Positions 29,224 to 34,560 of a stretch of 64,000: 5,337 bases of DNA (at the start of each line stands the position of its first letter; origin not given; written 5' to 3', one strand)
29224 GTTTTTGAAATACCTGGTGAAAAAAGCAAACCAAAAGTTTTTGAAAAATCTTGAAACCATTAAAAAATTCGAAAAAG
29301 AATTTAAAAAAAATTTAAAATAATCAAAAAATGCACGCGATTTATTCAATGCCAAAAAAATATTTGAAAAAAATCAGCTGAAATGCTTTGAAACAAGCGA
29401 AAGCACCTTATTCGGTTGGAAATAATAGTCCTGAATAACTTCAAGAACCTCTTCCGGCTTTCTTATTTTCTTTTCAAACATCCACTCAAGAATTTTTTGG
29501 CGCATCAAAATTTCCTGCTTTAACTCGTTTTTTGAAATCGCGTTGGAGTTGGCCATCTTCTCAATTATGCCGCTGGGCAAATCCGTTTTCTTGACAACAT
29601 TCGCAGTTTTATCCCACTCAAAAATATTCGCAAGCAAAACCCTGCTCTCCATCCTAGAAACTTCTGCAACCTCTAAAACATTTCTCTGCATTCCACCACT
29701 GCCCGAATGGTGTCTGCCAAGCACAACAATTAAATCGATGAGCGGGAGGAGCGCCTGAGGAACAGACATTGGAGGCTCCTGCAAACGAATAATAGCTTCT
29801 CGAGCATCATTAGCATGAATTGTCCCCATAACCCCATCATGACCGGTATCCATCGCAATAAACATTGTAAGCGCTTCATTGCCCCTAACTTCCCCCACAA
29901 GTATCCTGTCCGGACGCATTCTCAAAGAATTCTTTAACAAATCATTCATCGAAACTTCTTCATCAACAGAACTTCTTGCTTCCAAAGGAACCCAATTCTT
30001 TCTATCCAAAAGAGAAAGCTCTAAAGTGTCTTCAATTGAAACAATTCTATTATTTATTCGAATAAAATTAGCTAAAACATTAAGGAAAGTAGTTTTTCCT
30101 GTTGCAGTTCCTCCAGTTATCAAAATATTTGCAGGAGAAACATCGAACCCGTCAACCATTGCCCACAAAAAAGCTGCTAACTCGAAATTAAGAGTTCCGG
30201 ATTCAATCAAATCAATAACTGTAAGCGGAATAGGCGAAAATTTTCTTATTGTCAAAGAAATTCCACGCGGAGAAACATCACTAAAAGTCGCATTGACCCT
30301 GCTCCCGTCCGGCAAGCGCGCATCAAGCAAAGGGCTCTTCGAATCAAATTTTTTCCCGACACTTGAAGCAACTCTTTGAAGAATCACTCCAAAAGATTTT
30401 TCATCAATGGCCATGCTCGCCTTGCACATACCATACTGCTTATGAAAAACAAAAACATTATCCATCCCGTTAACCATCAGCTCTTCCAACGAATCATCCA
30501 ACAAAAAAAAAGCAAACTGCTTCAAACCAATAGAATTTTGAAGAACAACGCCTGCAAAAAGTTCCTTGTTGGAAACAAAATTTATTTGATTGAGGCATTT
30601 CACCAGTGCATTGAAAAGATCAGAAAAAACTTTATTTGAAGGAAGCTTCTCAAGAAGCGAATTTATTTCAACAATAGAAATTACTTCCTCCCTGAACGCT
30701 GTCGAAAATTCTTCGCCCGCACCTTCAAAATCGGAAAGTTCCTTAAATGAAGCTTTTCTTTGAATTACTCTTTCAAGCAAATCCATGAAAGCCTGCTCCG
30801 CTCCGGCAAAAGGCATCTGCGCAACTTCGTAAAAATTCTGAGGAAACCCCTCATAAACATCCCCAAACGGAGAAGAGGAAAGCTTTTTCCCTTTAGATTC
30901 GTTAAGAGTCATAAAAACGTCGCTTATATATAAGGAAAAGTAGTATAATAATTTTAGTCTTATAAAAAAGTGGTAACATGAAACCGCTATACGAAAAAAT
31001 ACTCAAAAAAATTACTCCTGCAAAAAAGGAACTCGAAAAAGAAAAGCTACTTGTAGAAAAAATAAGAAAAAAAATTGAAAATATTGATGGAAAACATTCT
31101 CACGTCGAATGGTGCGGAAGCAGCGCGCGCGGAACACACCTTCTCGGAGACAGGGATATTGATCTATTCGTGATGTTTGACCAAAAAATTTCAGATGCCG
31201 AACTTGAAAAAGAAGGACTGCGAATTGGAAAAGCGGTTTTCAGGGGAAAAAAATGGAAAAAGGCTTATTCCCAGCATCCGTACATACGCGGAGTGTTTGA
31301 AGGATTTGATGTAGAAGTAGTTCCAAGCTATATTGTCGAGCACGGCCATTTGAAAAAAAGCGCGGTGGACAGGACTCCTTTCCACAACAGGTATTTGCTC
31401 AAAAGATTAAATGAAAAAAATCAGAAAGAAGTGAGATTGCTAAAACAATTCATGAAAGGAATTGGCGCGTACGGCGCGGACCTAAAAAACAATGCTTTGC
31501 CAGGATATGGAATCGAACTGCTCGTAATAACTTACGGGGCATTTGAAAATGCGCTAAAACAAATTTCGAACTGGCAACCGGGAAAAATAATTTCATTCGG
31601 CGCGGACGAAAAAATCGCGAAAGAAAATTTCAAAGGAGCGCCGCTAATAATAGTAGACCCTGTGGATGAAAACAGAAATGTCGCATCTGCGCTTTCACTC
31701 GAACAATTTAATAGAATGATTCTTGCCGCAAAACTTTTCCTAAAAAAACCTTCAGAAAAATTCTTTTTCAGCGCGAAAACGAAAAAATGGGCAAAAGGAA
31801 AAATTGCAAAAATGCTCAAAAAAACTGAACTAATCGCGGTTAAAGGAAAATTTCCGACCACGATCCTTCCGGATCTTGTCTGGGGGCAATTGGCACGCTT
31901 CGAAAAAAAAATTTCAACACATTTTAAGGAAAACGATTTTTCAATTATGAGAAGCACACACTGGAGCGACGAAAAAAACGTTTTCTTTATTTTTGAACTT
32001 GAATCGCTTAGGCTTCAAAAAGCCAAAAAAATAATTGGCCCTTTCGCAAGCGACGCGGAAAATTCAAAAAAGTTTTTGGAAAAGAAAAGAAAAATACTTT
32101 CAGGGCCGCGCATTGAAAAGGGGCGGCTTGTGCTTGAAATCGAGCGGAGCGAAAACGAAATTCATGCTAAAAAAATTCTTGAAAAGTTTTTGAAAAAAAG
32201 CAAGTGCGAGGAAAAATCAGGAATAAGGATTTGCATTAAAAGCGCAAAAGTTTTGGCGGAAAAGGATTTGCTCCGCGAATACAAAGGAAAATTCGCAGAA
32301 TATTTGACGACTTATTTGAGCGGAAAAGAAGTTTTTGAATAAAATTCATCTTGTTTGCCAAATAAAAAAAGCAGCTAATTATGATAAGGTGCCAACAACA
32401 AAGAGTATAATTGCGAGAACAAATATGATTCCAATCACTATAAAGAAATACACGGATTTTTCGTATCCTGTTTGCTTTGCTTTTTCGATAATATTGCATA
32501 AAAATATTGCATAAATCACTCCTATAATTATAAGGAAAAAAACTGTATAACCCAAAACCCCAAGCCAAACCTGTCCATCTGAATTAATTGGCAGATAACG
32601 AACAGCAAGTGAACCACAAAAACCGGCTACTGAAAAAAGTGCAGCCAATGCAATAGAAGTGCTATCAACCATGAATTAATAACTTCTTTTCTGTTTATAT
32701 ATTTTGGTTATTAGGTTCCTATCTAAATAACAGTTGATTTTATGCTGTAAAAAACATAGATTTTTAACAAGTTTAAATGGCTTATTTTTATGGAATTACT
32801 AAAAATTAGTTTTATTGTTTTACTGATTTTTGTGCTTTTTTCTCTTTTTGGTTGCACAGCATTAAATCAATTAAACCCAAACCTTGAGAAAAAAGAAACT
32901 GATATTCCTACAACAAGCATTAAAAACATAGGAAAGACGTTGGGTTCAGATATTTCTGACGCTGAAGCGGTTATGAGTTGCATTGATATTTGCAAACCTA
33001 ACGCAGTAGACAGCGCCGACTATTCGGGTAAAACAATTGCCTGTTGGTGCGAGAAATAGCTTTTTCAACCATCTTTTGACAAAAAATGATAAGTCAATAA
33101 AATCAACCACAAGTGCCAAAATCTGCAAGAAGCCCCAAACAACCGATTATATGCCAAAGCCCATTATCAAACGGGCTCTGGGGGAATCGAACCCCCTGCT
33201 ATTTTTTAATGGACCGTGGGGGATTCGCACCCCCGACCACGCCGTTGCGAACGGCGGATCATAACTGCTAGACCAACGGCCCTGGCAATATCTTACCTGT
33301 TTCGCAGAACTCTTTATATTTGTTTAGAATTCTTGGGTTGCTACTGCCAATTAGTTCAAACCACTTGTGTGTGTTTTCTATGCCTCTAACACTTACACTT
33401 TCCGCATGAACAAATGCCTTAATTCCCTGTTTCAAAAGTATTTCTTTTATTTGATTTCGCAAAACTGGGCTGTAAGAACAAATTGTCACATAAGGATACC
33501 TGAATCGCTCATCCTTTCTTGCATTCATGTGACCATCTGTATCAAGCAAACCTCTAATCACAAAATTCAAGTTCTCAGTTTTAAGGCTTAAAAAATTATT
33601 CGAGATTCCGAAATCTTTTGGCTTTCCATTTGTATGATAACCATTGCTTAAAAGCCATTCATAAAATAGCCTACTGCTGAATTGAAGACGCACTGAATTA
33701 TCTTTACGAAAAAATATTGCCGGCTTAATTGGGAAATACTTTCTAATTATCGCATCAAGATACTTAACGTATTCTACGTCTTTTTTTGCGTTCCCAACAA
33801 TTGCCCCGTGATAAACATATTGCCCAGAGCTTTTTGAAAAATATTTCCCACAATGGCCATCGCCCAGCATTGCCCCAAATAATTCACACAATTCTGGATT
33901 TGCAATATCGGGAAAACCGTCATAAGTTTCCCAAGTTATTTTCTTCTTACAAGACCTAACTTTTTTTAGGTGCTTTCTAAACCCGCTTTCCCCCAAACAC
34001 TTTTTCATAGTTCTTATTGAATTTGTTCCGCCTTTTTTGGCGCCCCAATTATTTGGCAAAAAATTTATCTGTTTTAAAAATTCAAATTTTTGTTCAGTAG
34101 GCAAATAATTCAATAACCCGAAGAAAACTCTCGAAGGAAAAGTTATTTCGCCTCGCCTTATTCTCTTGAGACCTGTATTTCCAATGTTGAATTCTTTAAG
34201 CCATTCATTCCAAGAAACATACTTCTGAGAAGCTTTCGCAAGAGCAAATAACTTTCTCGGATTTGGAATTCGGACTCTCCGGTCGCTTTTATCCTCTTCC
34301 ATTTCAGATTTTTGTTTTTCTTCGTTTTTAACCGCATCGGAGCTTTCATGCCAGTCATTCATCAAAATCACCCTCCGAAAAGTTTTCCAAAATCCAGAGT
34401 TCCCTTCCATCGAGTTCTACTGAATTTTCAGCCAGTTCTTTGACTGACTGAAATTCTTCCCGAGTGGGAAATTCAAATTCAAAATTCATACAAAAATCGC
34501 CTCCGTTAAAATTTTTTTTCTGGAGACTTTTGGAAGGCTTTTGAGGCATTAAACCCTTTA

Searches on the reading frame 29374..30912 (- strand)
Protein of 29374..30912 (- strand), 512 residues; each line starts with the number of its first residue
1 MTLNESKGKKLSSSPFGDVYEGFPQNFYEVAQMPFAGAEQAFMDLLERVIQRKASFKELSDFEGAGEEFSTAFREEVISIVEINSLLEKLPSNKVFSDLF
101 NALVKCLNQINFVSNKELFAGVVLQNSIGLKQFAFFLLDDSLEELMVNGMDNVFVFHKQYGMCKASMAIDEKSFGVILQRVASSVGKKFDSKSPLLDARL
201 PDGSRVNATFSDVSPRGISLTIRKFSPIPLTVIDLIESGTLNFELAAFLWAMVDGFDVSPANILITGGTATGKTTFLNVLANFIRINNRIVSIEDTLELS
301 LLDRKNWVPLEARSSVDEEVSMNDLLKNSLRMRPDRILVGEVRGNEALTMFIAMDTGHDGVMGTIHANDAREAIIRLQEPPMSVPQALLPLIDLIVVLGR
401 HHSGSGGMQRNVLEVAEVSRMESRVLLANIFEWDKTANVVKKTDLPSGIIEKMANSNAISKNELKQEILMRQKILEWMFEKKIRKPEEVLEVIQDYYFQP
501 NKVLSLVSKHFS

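Call 17: search_protein_families(library=pfam, proteins=[window:29374-30912:-], max_evalue=0.1)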
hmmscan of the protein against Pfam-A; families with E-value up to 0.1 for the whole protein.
window:29374-30912:- (512 aa): 5 families
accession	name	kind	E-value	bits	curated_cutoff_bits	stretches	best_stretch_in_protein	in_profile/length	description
PF00437.27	T2SSE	-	8.7e-42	143.5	24.9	1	137-379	11-257/370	Type II/IV secretion system protein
PF01580.24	FtsK_SpoIIIE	-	0.02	14.8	24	1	259-280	38-59/221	FtsK/SpoIIIE family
PF13555.12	AAA_29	-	0.031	14.5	27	1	250-278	9-40/61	P-loop containing region of AAA domain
PF13191.12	AAA_16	-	0.06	14.3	32.6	0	257-293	21-57/167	AAA ATPase domain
PF13521.12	AAA_28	-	0.09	13.4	27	0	263-283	2-22/164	AAA domain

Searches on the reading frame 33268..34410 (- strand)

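Call 83: search_protein_families(library=pfam, proteins=[window:33268-34410:-], max_evalue=0.0001)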
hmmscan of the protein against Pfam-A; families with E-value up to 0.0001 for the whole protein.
window:33268-34410:- (380 aa): 1 family
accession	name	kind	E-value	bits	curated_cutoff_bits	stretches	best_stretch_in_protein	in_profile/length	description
PF14528.11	LAGLIDADG_3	-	2e-05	25.2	22.5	1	285-337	7-55/82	LAGLIDADG-like domain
